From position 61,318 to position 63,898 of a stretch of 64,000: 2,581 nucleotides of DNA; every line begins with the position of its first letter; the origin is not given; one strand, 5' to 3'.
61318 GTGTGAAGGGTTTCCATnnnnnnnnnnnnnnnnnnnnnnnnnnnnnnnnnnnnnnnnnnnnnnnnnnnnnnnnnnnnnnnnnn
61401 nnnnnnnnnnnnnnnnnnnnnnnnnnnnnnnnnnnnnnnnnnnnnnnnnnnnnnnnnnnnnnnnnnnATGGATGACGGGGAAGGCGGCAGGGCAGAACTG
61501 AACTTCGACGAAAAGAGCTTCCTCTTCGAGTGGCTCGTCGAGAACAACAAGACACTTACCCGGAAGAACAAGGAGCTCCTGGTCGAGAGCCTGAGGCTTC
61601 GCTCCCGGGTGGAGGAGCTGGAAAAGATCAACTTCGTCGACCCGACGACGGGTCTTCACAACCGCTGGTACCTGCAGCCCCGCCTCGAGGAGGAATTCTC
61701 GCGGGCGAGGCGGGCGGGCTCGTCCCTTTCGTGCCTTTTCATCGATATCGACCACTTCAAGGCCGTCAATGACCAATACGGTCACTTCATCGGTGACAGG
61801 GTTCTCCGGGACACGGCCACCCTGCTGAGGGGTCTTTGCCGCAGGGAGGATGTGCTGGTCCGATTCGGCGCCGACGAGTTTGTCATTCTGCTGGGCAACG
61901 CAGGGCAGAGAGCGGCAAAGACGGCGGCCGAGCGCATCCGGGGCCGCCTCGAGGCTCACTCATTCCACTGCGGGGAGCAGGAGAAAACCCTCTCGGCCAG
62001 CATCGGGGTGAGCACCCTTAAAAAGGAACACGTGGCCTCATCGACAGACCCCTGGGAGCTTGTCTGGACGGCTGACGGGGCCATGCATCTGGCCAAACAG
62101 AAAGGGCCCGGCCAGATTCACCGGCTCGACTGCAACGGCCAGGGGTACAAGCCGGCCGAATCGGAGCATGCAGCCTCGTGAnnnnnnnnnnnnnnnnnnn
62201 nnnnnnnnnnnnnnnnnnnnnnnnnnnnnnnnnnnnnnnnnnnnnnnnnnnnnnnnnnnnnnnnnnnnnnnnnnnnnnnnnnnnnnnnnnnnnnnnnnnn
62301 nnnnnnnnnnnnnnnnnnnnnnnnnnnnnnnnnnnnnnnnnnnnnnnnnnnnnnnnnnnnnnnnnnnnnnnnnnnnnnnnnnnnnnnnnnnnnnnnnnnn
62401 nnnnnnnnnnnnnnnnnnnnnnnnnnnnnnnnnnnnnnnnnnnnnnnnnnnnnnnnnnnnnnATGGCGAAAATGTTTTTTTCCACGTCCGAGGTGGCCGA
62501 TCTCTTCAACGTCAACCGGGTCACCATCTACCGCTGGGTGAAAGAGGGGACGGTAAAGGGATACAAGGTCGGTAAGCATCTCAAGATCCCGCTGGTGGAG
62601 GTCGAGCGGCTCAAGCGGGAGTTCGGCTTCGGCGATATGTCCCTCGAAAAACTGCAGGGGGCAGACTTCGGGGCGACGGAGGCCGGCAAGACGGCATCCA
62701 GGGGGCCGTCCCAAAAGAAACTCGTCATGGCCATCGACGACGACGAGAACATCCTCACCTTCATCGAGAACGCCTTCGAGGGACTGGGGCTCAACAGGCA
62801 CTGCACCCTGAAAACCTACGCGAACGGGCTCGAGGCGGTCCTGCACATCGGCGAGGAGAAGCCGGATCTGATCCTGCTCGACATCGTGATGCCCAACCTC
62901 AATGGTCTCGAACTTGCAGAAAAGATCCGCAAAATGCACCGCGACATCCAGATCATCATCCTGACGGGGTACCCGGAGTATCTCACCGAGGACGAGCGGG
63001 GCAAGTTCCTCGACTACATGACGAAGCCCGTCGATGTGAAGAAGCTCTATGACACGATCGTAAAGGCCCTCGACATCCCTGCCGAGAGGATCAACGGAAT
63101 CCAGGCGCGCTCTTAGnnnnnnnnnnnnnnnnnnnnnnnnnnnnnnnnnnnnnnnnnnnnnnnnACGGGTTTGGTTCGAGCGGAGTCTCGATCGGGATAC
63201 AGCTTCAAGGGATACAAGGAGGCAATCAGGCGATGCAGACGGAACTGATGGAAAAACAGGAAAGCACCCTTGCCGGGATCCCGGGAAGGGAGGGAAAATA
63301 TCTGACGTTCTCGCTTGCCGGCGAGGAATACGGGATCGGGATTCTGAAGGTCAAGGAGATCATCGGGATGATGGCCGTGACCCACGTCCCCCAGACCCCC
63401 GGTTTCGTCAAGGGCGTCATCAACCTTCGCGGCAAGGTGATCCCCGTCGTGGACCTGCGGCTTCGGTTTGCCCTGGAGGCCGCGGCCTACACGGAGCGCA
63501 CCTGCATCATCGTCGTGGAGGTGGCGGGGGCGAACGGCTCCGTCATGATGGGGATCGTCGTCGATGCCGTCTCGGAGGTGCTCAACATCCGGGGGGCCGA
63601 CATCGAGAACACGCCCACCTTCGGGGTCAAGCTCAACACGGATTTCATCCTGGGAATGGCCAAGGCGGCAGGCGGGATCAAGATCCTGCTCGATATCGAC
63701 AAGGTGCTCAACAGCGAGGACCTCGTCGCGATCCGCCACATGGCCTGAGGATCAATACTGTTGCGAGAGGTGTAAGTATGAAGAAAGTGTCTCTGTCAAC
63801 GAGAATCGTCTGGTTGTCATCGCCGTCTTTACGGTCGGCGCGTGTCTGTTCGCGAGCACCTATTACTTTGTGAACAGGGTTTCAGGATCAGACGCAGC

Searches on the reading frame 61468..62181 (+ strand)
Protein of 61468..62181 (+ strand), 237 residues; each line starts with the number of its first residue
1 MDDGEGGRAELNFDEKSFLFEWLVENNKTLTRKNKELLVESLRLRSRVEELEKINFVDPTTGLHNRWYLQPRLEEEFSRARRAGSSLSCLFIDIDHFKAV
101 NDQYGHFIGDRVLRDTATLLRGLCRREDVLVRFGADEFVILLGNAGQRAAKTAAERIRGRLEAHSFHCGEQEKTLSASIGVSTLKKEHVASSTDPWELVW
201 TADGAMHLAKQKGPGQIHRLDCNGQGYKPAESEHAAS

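Call 50: search_protein_families(library=pfam, proteins=[window:61468-62181:+])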
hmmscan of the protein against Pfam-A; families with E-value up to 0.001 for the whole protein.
window:61468-62181:+ (237 aa): 2 families
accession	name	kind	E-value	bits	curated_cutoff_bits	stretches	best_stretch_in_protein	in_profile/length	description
PF00990.26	GGDEF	-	1e-39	136.3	23.8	1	56-213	2-158/161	Diguanylate cyclase, GGDEF domain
PF17853.6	GGDEF_2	-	0.0006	20.5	24.5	1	108-169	33-92/116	GGDEF-like domain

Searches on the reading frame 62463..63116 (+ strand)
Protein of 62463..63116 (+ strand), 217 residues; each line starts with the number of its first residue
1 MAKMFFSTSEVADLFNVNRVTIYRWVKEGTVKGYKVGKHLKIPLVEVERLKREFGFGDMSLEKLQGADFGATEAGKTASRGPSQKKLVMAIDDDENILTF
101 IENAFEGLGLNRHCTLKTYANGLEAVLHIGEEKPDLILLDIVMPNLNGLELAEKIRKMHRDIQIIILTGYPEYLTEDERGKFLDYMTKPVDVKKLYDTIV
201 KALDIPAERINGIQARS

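Call 50: search_protein_families(library=pfam, proteins=[window:62463-63116:+])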
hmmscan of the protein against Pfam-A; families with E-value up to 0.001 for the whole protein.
window:62463-63116:+ (217 aa): 3 families
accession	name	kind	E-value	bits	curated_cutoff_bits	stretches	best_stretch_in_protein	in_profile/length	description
PF00072.30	Response_reg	-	1.8e-19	70.4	30.2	1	88-199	1-110/111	Response regulator receiver domain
PF12728.13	HTH_17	-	2.4e-11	44.2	27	1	6-52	2-48/51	Helix-turn-helix domain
PF13384.12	HTH_23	-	0.00037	20.7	24.6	0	7-27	19-39/50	Homeodomain-like domain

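Call 68: find_homologous_proteins(query=window:62463-63116:+, max_evalue=1e-30)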
Query window:62463-63116:+ (217 aa): 120 proteins with E <= 1e-30 among 4006 candidates.
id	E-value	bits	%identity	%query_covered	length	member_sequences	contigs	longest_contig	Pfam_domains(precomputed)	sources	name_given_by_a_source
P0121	2.0e-133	460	96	100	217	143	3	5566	PF12728.14,PF00072.31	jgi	jgi:excisionase family DNA binding protein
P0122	6.2e-129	446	94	100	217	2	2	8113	PF12728.14,PF00072.31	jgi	jgi:excisionase family DNA binding protein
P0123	8.8e-128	442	94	100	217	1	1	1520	PF12728.14,PF00072.31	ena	-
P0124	1.6e-127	441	93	100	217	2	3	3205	PF12728.14,PF00072.31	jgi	jgi:excisionase family DNA binding protein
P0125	1.8e-127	441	93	100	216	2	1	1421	PF12728.14,PF00072.31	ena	-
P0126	2.2e-127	441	94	100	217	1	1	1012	PF12728.14,PF00072.31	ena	-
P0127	3.1e-127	440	93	100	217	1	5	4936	PF12728.14,PF00072.31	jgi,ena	-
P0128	3.9e-127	440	94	100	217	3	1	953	PF12728.14,PF00072.31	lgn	-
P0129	8.2e-127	439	91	100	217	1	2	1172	PF12728.14,PF00072.31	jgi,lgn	-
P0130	8.3e-127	439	93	100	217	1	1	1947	PF12728.14,PF00072.31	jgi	-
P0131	1.5e-126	438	93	100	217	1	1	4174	PF12728.14,PF00072.31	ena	-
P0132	2.1e-126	437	93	100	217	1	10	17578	PF12728.14,PF00072.31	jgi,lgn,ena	-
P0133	3.1e-126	437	91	100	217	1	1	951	PF12728.14,PF00072.31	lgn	-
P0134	4.6e-126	436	91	100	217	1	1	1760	PF12728.14,PF00072.31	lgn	-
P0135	5.3e-126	436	92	100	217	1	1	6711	PF12728.14,PF00072.31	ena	-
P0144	2.1e-120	418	87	100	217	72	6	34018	PF12728.14,PF00072.31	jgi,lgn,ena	-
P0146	3.7e-119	414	84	100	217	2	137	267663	PF12728.14,PF00072.31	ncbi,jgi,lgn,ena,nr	ncbi:MAG: response regulator [Pseudomonadota bacterium]|jgi:excisionase family DNA binding protein|n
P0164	1.5e-107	376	79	100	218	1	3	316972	PF12728.14,PF00072.31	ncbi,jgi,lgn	jgi:excisionase family DNA binding protein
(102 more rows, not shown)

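Call 69: find_encoding_contigs(protein=P0132, flank=6000, max_places=3)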
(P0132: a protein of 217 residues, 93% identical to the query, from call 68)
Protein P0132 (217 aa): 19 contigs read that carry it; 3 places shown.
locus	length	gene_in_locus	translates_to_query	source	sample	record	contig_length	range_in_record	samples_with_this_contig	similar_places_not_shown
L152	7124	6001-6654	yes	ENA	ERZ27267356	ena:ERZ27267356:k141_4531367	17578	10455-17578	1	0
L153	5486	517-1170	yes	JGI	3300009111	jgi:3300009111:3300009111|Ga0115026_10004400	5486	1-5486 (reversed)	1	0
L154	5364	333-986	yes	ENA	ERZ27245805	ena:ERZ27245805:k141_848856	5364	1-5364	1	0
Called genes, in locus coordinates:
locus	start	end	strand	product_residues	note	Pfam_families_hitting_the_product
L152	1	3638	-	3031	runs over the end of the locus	PF13186:SPASM, PF14307:Glyco_tran_WbsX, PF00535:Glycos_transf_2, PF13641:Glyco_tranf_2_3, PF00534:Glycos_transf_1, PF13692:Glyco_trans_1_4, PF20706:GT4-conflict, PF00535:Glycos_transf_2, +18 more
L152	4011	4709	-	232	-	PF07719:TPR_2 (faint), PF13428:TPR_14 (faint), PF13424:TPR_12 (weak), PF21033:RMD1-3 (weak), PF13414:TPR_11 (weak), PF13432:TPR_16 (weak), PF14559:TPR_19, PF00515:TPR_1 (weak), +2 more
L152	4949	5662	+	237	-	PF00990:GGDEF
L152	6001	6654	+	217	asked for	PF12728:HTH_17, PF00072:Response_reg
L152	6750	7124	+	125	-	?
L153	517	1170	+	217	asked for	PF12728:HTH_17, PF00072:Response_reg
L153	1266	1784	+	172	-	PF01584:CheW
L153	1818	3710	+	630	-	PF14827:dCache_3, PF17201:Cache_3-Cache_2, PF17203:sCache_3_2 (weak), PF17202:sCache_3_3, PF17203:sCache_3_2 (weak), PF00015:MCPsignal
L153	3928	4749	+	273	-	PF03705:CheR_N, PF01739:CheR, PF13489:Methyltransf_23 (faint), PF08242:Methyltransf_12 (faint)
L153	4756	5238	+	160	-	PF03975:CheD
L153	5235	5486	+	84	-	?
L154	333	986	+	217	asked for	PF12728:HTH_17, PF00072:Response_reg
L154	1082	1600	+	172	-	PF01584:CheW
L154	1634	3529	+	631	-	PF14827:dCache_3, PF17201:Cache_3-Cache_2, PF17203:sCache_3_2 (weak), PF17202:sCache_3_3, PF17203:sCache_3_2 (weak), PF00015:MCPsignal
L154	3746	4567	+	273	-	PF03705:CheR_N, PF01739:CheR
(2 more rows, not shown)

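Call 70: find_encoding_contigs(protein=P0144, flank=6000, max_places=3)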
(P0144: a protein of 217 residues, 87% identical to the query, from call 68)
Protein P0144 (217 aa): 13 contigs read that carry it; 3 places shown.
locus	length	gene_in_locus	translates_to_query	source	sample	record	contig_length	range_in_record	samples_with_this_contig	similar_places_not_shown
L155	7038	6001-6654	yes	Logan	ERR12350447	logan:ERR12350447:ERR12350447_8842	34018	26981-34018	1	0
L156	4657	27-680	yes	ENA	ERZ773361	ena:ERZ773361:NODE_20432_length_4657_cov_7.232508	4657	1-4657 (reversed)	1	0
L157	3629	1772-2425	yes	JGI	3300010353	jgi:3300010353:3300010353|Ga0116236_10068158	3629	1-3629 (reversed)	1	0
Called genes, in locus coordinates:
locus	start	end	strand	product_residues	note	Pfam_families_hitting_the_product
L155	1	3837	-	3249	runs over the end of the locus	PF14307:Glyco_tran_WbsX, PF00515:TPR_1, PF13424:TPR_12, PF14559:TPR_19, PF13489:Methyltransf_23, PF08241:Methyltransf_11, PF00535:Glycos_transf_2, PF13641:Glyco_tranf_2_3, +29 more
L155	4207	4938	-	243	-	PF24575:TPR_Slam (faint), PF07719:TPR_2 (faint), PF13181:TPR_8 (faint), PF00515:TPR_1 (faint), PF13424:TPR_12 (weak), PF21033:RMD1-3 (weak), PF13414:TPR_11 (weak), PF14559:TPR_19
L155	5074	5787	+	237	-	PF00990:GGDEF, PF17853:GGDEF_2 (weak)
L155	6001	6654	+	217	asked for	PF12728:HTH_17, PF00072:Response_reg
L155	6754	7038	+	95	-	?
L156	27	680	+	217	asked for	PF12728:HTH_17, PF00072:Response_reg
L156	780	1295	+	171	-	PF01584:CheW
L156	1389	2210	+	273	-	PF03705:CheR_N, PF01739:CheR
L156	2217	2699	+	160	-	PF03975:CheD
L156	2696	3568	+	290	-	PF08668:HDOD, PF01966:HD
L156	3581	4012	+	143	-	PF00072:Response_reg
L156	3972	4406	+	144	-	PF13690:CheX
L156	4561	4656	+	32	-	?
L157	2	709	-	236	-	?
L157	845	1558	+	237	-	PF00990:GGDEF, PF17853:GGDEF_2 (weak)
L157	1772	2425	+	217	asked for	PF12728:HTH_17, PF00072:Response_reg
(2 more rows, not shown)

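Call 71: find_encoding_contigs(protein=P0146, flank=10000, max_places=3)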
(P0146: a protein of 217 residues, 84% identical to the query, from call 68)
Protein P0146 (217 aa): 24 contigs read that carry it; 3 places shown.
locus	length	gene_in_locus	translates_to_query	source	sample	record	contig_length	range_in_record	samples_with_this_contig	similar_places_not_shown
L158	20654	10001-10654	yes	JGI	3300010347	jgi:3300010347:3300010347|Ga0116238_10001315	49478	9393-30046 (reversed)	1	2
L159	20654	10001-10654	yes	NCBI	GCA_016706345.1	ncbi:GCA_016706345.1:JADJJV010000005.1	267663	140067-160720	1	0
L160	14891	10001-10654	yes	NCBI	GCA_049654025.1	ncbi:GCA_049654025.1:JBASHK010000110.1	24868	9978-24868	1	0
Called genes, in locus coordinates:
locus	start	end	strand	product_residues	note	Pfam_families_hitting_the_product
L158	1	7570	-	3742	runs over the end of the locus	PF02310:B12-binding, PF04055:Radical_SAM, PF01663:Phosphodiest, PF00535:Glycos_transf_2, PF13424:TPR_12, PF00515:TPR_1, PF13186:SPASM, PF04055:Radical_SAM, +44 more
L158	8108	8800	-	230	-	PF07719:TPR_2 (faint), PF13181:TPR_8 (faint), PF13428:TPR_14 (faint), PF00515:TPR_1 (faint), PF13424:TPR_12 (weak), PF21033:RMD1-3 (weak), PF13414:TPR_11 (weak), PF14559:TPR_19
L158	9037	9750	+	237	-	PF00990:GGDEF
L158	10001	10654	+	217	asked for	PF12728:HTH_17, PF00072:Response_reg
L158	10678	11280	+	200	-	PF01584:CheW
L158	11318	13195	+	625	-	PF14827:dCache_3, PF17203:sCache_3_2 (weak), PF17201:Cache_3-Cache_2, PF17202:sCache_3_3, PF00015:MCPsignal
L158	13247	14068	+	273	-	PF03705:CheR_N, PF01739:CheR, PF08242:Methyltransf_12 (faint)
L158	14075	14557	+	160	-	PF03975:CheD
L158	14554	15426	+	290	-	PF08668:HDOD, PF01966:HD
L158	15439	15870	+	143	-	PF00072:Response_reg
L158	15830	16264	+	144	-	PF13690:CheX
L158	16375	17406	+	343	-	PF00072:Response_reg, PF01339:CheB_methylest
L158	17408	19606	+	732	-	PF01627:Hpt, PF02895:H-kinase_dim, PF02518:HATPase_c, PF01584:CheW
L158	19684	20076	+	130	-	PF00072:Response_reg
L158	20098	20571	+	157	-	PF13690:CheX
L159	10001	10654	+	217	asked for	PF12728:HTH_17, PF00072:Response_reg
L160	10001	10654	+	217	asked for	PF12728:HTH_17, PF00072:Response_reg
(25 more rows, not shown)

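Call 72: find_encoding_contigs(protein=P0164, flank=10000, max_places=2)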
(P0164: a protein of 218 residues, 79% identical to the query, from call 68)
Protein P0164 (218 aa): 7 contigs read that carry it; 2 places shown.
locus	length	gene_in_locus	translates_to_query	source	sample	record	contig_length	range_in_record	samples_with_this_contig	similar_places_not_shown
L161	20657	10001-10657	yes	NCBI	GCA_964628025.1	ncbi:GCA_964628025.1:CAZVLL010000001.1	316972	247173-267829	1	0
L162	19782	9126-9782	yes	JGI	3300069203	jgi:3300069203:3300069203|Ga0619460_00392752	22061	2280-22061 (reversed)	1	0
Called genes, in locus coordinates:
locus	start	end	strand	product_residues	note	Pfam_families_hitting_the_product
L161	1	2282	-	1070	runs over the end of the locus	PF10111:Glyco_tranf_2_2 (faint), PF00535:Glycos_transf_2, PF07719:TPR_2 (faint), PF13432:TPR_16 (faint), PF14559:TPR_19 (faint), PF13424:TPR_12 (weak), PF00535:Glycos_transf_2, PF13424:TPR_12 (weak), +10 more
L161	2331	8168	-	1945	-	PF13432:TPR_16, PF01075:Glyco_transf_9, PF08242:Methyltransf_12, PF13489:Methyltransf_23, PF13649:Methyltransf_25, PF13524:Glyco_trans_1_2, PF13489:Methyltransf_23, PF08241:Methyltransf_11, +15 more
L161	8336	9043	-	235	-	PF07719:TPR_2 (faint)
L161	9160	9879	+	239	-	PF00990:GGDEF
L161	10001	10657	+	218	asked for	PF12728:HTH_17, PF00072:Response_reg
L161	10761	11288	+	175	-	PF01584:CheW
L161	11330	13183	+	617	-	PF14827:dCache_3, PF17201:Cache_3-Cache_2, PF17203:sCache_3_2, PF17202:sCache_3_3, PF00015:MCPsignal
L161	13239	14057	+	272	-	PF03705:CheR_N, PF01739:CheR, PF08242:Methyltransf_12 (faint)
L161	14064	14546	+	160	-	PF03975:CheD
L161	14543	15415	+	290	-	PF08668:HDOD, PF01966:HD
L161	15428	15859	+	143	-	PF00072:Response_reg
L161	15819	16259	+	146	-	PF13690:CheX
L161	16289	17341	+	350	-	PF00072:Response_reg, PF01339:CheB_methylest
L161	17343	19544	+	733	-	PF01627:Hpt, PF02895:H-kinase_dim, PF02518:HATPase_c, PF01584:CheW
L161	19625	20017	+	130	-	PF00072:Response_reg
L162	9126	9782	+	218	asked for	PF12728:HTH_17, PF00072:Response_reg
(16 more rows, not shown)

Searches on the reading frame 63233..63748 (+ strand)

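Call 50: search_protein_families(library=pfam, proteins=[window:63233-63748:+])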
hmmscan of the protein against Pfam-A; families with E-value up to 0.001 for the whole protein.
window:63233-63748:+ (171 aa): 1 family
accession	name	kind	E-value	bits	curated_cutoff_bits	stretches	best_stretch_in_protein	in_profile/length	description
PF01584.24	CheW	-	4.8e-37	127.1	23.5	1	22-162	1-137/138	CheW-like domain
